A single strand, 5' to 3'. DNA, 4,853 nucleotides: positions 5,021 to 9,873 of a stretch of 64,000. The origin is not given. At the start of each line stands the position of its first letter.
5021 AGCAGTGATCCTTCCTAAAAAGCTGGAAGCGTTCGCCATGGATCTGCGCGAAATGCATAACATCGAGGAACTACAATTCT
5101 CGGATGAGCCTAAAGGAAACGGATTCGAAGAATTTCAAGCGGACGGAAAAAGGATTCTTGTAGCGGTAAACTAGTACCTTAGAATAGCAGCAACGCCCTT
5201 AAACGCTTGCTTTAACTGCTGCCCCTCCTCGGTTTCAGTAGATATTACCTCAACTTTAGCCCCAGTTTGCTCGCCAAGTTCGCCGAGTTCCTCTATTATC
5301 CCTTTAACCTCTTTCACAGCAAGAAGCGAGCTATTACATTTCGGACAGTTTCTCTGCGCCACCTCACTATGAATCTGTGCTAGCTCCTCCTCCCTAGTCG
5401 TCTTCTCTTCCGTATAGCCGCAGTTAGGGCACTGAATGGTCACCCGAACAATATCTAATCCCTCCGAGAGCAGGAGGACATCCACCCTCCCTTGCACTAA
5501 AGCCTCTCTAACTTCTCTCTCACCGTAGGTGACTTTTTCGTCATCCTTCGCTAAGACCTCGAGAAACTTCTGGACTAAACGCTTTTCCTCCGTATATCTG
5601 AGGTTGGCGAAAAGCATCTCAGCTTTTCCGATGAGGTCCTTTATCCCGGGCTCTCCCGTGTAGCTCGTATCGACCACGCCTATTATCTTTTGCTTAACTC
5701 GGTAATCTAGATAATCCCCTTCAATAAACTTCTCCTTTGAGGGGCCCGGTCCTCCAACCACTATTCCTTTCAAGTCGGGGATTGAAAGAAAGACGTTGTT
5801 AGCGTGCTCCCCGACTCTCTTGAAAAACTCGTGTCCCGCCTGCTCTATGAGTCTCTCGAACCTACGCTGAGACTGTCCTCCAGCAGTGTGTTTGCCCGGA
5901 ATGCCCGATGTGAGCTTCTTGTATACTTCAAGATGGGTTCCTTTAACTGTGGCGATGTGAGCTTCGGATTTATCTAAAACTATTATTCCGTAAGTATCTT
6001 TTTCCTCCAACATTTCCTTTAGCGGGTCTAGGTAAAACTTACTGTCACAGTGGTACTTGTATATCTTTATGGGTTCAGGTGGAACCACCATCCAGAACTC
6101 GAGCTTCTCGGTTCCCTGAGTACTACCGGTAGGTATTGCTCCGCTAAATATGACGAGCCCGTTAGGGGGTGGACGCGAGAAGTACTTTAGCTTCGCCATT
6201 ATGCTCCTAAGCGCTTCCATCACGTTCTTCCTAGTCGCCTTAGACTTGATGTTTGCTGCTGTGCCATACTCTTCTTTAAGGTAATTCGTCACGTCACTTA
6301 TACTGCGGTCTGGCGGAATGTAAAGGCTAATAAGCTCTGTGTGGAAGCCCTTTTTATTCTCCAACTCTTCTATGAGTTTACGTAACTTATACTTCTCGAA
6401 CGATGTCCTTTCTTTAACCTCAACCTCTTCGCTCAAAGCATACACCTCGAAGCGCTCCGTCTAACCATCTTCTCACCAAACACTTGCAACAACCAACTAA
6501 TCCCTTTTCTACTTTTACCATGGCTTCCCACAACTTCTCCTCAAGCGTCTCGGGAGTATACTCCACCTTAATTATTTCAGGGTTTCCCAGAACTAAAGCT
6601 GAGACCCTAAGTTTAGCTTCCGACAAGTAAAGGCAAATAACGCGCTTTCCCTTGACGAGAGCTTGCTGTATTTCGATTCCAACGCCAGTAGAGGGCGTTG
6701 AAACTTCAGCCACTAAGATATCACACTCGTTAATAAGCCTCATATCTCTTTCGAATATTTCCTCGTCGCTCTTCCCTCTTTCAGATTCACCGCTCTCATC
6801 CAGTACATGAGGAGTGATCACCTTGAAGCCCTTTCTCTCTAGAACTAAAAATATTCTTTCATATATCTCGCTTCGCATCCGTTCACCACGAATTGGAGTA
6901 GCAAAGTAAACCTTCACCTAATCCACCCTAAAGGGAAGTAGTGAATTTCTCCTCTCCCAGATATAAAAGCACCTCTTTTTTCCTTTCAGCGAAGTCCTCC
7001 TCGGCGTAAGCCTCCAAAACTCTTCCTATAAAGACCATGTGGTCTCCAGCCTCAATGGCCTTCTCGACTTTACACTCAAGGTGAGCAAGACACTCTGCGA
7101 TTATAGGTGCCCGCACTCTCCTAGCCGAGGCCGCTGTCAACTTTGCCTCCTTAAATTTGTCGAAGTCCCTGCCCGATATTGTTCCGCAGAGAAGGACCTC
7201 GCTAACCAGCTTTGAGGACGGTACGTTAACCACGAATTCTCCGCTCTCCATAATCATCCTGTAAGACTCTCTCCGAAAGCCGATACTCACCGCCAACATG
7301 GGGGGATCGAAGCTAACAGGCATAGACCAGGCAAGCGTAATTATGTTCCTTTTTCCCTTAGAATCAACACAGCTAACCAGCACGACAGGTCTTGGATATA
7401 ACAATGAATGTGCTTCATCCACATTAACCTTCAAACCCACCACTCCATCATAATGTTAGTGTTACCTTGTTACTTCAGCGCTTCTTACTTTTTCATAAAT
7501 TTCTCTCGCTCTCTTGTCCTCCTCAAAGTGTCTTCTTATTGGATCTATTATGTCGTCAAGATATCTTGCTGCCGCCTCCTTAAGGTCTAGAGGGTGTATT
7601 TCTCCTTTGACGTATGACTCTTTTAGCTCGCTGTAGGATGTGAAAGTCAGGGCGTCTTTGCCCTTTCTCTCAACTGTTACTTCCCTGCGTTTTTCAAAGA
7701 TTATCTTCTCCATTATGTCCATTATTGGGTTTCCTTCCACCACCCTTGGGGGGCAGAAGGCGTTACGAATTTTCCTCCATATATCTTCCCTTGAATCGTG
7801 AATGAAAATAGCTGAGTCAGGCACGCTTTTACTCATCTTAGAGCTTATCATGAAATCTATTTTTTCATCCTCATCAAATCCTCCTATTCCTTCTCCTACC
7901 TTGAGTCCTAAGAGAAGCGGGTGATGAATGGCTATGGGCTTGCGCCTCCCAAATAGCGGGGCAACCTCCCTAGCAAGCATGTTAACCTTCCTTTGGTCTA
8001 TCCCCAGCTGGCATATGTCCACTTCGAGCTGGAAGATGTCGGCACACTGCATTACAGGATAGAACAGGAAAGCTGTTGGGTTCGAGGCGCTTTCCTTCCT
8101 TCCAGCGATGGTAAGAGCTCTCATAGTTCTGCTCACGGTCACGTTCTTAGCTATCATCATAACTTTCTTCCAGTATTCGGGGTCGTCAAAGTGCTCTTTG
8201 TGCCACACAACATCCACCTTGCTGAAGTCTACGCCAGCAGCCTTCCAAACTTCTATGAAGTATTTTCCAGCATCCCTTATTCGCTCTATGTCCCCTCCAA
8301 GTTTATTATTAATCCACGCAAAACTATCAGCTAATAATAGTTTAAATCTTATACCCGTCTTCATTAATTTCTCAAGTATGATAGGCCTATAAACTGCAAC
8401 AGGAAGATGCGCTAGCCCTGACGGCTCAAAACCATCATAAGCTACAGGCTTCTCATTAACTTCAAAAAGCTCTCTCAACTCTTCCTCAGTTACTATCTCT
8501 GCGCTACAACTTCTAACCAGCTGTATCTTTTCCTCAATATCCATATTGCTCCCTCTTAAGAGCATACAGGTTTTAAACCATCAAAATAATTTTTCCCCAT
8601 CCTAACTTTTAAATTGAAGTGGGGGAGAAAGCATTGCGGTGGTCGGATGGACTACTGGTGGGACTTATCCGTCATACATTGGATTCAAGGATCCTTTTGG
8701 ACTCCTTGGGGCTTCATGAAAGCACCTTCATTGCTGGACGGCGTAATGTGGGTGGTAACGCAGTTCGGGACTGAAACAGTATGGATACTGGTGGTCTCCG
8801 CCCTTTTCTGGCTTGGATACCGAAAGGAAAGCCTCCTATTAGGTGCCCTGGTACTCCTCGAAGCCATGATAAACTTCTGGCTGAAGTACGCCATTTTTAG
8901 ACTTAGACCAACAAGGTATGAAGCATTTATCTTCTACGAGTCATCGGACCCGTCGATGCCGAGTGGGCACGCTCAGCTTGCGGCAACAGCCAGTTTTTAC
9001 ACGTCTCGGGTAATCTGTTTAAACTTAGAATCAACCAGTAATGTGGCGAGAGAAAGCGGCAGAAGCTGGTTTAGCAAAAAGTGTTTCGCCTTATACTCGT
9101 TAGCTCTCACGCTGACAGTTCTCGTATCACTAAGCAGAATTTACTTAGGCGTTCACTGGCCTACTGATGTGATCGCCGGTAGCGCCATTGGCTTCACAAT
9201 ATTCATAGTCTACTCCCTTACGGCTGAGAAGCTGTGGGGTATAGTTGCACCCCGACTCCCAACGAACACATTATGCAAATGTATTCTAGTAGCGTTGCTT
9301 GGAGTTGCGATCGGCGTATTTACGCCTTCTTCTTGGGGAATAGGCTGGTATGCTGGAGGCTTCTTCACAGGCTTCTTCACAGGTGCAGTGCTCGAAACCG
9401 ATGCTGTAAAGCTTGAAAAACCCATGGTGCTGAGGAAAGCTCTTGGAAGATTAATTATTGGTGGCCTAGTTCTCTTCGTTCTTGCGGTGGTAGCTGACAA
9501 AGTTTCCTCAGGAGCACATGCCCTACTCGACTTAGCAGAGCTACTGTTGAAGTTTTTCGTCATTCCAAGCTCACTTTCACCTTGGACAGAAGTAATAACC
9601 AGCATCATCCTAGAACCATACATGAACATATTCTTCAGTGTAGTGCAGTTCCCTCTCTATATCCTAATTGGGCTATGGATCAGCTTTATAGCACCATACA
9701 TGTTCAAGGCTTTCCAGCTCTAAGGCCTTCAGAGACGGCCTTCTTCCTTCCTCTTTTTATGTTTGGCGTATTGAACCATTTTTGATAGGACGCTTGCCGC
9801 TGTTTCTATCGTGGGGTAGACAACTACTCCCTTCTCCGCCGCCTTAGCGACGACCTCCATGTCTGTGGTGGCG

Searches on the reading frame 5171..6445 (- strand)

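Call 53: search_protein_families(library=pfam, proteins=[window:5171-6445:-], max_evalue=0.00001)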
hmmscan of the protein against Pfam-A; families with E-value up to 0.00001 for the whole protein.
window:5171-6445:- (424 aa): 5 families
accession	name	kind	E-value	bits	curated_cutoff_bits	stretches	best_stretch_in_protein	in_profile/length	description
PF03464.20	eRF1_2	-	1e-43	149.3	27.1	1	152-278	2-130/133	eRF1 domain 2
PF03463.20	eRF1_1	-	7.4e-27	94.2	23.8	1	22-146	1-123/123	eRF1 domain 1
PF03465.20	eRF1_3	-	1.8e-26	93.1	25.8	1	285-424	2-104/106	eRF1 domain 3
PF18854.6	baeRF_family10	-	3.6e-14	53.7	27.1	1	138-256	2-121/143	Bacterial archaeo-eukaryotic release factor family 10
PF18859.6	acVLRF1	-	4.6e-10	40.3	27.1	1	155-232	5-81/130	Actinobacteria/chloroflexi VLRF1 release factor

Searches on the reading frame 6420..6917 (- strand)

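Call 55: search_protein_families(library=pfam, proteins=[window:6420-6917:-], max_evalue=0.00001)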
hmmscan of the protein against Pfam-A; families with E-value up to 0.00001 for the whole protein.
window:6420-6917:- (165 aa): 1 family
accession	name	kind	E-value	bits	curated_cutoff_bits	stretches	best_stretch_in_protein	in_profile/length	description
PF05014.21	Nuc_deoxyrib_tr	-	9.6e-14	52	28.8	1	3-102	1-102/117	Nucleoside 2-deoxyribosyltransferase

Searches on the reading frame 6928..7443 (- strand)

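Call 55: search_protein_families(library=pfam, proteins=[window:6928-7443:-], max_evalue=0.00001)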
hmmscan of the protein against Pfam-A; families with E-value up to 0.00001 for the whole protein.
window:6928-7443:- (171 aa): 1 family
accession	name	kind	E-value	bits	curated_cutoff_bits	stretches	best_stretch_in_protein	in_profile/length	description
PF01613.24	Flavin_Reduct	-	4.3e-37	128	27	1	16-165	4-148/153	Flavin reductase like domain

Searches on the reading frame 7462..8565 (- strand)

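Call 53: search_protein_families(library=pfam, proteins=[window:7462-8565:-], max_evalue=0.00001)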
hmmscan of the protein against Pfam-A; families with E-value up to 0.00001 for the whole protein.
window:7462-8565:- (367 aa): 1 family
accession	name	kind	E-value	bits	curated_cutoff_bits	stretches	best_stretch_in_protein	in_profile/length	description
PF00579.31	tRNA-synt_1b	-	2.7e-37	129.1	21.1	1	37-337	3-288/292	tRNA synthetases class I (W and Y)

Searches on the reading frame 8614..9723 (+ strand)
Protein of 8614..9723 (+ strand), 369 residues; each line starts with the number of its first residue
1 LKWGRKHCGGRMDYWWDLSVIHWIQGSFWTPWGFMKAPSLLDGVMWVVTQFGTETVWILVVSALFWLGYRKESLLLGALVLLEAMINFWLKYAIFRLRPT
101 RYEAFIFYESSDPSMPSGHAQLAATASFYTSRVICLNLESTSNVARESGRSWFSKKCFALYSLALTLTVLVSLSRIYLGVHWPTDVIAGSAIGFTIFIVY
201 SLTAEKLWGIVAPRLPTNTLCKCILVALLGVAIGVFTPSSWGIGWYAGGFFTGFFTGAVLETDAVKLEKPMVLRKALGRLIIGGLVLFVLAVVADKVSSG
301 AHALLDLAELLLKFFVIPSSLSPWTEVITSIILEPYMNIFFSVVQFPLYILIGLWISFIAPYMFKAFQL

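Call 53: search_protein_families(library=pfam, proteins=[window:8614-9723:+], max_evalue=0.00001)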
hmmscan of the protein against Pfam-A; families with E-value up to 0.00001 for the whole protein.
window:8614-9723:+ (369 aa): 1 family
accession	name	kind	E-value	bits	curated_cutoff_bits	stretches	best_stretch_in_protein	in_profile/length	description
PF01569.27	PAP2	-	2.5e-22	79.4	27.2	1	74-204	3-125/130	PAP2 superfamily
